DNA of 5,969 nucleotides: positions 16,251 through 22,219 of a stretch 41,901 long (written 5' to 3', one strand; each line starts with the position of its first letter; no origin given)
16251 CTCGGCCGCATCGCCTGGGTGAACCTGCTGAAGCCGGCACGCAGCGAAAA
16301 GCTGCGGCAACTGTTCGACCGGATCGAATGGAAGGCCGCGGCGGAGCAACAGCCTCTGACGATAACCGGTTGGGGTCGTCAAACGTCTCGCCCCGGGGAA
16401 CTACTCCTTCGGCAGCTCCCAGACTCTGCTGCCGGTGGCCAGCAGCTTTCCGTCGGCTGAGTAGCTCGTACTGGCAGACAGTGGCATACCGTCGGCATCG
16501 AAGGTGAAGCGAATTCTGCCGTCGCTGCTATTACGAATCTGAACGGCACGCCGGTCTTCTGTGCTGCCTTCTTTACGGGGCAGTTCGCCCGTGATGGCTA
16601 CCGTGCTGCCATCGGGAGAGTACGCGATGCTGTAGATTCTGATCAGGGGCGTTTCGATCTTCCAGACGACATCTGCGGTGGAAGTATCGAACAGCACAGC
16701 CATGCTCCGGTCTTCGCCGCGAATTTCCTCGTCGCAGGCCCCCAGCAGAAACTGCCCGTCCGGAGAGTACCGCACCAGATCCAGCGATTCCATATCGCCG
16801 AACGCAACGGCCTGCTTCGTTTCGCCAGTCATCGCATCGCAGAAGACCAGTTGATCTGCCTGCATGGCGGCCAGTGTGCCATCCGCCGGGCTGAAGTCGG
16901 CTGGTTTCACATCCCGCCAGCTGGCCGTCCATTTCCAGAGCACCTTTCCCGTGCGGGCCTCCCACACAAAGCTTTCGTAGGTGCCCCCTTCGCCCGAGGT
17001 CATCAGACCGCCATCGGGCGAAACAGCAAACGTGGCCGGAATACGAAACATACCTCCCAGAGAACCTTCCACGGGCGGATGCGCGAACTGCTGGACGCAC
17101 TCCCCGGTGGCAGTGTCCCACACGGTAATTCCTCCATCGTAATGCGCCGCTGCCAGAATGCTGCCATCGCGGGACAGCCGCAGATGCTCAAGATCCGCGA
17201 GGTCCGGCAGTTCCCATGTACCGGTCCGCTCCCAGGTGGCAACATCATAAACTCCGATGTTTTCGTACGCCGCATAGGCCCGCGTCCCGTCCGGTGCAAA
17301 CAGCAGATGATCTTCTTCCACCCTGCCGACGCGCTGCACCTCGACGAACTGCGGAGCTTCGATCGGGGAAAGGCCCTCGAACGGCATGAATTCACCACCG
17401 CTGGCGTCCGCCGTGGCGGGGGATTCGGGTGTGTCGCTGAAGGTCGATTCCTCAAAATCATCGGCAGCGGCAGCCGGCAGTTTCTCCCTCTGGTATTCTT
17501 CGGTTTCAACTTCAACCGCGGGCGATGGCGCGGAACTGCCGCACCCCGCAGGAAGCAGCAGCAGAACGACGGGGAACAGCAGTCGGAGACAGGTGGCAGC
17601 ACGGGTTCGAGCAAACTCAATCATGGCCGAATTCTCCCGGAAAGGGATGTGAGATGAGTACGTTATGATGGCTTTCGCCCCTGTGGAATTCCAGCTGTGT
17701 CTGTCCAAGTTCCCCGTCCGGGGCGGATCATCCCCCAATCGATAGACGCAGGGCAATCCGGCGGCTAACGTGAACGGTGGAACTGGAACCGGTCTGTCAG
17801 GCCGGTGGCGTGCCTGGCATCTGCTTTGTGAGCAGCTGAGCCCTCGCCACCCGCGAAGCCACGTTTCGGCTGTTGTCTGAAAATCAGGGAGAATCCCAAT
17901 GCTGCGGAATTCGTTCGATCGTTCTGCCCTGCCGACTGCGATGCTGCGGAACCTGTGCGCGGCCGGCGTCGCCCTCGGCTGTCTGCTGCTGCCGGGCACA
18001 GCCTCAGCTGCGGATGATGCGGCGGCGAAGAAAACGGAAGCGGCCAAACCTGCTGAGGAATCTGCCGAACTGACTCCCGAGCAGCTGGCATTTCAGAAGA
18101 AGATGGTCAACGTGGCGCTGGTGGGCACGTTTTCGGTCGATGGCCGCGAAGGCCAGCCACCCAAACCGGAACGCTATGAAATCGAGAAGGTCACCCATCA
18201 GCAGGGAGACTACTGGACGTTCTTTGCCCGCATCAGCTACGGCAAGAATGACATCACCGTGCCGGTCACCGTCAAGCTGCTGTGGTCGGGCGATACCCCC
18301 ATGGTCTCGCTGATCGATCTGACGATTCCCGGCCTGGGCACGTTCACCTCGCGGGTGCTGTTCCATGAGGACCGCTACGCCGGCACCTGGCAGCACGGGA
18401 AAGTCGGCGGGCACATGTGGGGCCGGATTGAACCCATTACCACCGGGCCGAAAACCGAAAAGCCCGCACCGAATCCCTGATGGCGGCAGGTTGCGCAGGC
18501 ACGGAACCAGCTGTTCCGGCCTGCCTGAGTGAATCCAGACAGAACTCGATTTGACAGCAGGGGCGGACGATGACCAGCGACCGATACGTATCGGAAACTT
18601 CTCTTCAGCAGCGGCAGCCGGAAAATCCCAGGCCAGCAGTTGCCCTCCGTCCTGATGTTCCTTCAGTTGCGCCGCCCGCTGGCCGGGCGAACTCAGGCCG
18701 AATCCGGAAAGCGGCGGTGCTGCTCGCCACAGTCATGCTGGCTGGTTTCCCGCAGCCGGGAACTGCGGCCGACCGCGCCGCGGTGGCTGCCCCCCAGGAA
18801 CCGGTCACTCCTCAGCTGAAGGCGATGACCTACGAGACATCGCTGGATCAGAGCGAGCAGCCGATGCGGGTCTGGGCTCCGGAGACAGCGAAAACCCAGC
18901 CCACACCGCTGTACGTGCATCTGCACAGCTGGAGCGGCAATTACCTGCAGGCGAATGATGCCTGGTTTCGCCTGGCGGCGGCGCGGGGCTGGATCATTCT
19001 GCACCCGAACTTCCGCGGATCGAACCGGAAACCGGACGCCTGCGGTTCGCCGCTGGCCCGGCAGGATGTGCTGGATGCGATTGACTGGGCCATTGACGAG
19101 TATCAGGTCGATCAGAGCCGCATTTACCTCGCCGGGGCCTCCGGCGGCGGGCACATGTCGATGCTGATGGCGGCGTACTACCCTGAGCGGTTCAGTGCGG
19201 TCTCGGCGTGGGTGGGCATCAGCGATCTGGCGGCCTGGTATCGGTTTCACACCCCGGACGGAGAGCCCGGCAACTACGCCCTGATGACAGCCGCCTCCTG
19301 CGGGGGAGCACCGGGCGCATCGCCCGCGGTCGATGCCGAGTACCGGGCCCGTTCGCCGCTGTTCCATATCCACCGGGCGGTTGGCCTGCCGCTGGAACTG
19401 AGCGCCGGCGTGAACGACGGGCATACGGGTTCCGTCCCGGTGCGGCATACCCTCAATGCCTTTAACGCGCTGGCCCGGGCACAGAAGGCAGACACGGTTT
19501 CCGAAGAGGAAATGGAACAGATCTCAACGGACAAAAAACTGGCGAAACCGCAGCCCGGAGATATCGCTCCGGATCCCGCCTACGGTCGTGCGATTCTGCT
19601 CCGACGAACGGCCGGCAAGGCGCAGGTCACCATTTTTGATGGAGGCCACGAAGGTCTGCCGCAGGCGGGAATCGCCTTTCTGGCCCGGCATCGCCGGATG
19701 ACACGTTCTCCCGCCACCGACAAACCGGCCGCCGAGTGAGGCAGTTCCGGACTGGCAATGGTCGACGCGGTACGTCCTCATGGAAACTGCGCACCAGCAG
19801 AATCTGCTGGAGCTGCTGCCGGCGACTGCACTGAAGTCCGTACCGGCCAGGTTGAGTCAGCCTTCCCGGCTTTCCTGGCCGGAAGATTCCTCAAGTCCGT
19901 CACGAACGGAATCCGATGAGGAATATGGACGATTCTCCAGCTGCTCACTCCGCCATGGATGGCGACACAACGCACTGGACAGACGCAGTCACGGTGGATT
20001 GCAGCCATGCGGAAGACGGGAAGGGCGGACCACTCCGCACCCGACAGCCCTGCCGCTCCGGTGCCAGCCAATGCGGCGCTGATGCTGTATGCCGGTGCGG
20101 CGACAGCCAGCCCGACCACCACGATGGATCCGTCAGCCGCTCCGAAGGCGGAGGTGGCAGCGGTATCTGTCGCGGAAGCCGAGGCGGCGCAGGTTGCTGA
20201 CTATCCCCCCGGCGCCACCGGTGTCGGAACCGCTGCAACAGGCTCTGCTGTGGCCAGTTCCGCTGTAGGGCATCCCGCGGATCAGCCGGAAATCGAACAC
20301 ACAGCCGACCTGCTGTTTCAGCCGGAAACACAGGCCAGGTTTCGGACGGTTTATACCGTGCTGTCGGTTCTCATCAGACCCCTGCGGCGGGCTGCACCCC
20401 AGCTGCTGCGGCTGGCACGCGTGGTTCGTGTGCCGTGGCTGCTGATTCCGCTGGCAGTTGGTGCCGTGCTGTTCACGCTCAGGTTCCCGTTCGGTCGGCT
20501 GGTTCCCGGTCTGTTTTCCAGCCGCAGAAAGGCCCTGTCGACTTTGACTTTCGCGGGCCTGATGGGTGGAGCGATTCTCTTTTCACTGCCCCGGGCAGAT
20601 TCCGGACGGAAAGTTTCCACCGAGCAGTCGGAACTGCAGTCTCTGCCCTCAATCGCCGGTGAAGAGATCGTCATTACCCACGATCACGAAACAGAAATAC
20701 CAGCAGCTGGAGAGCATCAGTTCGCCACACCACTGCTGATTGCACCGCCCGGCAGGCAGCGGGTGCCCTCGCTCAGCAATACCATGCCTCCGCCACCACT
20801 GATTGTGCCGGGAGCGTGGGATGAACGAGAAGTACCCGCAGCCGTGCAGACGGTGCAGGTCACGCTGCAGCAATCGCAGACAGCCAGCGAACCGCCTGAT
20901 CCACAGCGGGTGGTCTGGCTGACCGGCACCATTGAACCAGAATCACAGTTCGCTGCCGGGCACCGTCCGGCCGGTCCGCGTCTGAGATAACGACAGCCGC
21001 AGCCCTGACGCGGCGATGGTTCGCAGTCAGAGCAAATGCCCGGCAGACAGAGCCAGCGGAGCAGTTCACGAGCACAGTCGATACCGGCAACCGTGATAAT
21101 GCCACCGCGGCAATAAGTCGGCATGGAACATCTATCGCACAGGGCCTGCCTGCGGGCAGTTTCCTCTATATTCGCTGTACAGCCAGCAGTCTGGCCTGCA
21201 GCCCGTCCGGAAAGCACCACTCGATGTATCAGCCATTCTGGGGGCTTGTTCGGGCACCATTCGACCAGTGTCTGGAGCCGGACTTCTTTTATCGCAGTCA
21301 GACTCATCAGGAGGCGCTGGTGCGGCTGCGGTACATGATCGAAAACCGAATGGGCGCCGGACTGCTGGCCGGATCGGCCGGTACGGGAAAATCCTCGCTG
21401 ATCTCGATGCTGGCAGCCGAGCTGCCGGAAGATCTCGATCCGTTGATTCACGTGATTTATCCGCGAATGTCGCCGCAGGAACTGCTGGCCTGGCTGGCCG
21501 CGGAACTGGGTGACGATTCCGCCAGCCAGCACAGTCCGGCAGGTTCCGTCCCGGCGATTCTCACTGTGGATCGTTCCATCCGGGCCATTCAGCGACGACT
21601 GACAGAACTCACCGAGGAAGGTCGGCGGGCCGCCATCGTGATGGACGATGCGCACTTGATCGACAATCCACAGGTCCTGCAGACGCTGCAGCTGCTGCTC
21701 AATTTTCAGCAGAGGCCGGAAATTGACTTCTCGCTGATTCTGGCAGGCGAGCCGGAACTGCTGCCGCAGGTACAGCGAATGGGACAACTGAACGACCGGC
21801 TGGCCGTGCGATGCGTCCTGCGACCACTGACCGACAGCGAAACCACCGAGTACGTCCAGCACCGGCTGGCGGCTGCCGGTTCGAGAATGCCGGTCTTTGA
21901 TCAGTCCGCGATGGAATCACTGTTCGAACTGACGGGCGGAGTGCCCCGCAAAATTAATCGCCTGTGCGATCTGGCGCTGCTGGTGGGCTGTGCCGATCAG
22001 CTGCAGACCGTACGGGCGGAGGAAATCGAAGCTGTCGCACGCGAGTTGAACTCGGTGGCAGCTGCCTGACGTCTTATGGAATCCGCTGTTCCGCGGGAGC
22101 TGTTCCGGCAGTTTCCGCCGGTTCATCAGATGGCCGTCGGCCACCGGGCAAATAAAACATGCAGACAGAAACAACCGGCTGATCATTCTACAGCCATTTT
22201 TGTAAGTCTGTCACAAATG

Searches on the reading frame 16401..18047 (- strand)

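Call 37: search_protein_families(library=pfam, proteins=[window:16401-18047:-], max_evalue=0.001)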
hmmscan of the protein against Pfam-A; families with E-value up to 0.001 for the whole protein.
window:16401-18047:- (548 aa): 10 families
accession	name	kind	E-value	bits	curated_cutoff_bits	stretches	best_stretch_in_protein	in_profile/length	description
PF25174.1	Beta-prop_THOC3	-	1.5e-13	50.8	305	1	264-322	195-252/272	THOC3 beta-propeller domain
PF24817.1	WD40_WDHD1_1st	-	1.2e-12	48.1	109.9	1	255-324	193-263/291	WDHD1 first WD40 domain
PF25173.1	Beta-prop_WDR3_1st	-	3e-12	47.1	154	1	257-322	4-68/184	WDR3 first beta-propeller domain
PF23414.1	Beta-prop_EML_2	-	1.4e-10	41.4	90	0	444-541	17-101/266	Echinoderm microtubule-associated protein second beta-propeller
PF25175.1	Beta-prop_WDR5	-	2.6e-09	37.2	250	1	264-321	118-174/296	WDR5 beta-propeller domain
PF00400.38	WD40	-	3.9e-08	33.9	27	0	289-311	17-39/39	WD domain, G-beta repeat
PF24814.1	WD40_Prp19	-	2.9e-07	30.3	320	1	286-435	138-276/281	Prp19 WD40 domain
PF24807.1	WD40_CDC20-Fz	-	7.5e-05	22.6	200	0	286-322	54-90/292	CDC20/Fizzy WD40 domain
PF12894.13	ANAPC4_WD40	-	0.00015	22.3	22.9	0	286-322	41-77/91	Anaphase-promoting complex subunit 4 WD40 domain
PF07676.18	PD40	-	0.00041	20.7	20.9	0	471-488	11-28/38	WD40-like Beta Propeller Repeat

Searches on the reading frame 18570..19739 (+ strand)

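Call 38: search_protein_families(library=pfam, proteins=[window:18570-19739:+], max_evalue=0.001)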
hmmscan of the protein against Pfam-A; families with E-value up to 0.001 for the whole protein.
window:18570-19739:+ (389 aa): 6 families
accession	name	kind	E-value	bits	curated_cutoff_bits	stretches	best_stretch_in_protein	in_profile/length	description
PF00326.27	Peptidase_S9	-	1.7e-14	54.3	22.6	1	134-306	8-175/213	Prolyl oligopeptidase family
PF20434.5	BD-FAE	-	5.5e-10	39.6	26.8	1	102-203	4-109/215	BD-FAE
PF02129.25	Peptidase_S15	-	4.8e-09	36.7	23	1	99-225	7-138/262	X-Pro dipeptidyl-peptidase (S15 family)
PF07859.19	Abhydrolase_3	-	6.8e-07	29.7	25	1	114-207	2-95/210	alpha/beta hydrolase fold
PF00756.26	Esterase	-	1.5e-06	28.6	22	1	172-221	104-153/251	Putative esterase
PF10503.15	Esterase_PHB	-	0.00028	20.6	23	1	167-217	81-131/219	Esterase PHB depolymerase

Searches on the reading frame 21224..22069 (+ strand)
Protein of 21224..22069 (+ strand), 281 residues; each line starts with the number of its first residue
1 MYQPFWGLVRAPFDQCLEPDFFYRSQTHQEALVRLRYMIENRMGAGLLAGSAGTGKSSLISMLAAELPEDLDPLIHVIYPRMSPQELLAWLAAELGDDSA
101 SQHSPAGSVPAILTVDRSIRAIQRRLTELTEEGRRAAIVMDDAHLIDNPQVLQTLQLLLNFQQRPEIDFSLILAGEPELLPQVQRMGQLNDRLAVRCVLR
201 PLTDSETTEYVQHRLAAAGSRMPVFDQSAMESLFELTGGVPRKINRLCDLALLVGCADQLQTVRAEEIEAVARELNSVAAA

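Call 38: search_protein_families(library=pfam, proteins=[window:21224-22069:+], max_evalue=0.001)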
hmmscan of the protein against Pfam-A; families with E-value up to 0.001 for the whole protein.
window:21224-22069:+ (281 aa): 6 families
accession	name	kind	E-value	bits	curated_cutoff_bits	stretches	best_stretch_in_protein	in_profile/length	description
PF13401.12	AAA_22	-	1.2e-17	64.8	27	1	44-181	6-128/130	AAA domain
PF13191.12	AAA_16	-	5.7e-10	40.4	32.6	1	22-164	3-161/167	AAA ATPase domain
PF20703.3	nSTAND1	-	1.5e-06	28.5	27.1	1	4-222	1-207/379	Novel STAND NTPase 1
PF25201.1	nSTAND6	-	0.00018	22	27.7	1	47-146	22-113/148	Novel STAND NTPase 6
PF03193.22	RsgA_GTPase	-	0.00025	21.4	30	0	20-66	85-129/174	RsgA GTPase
PF00004.35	AAA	-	0.00087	20.2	21.2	0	47-175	2-108/131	ATPase family associated with various cellular activities (AAA)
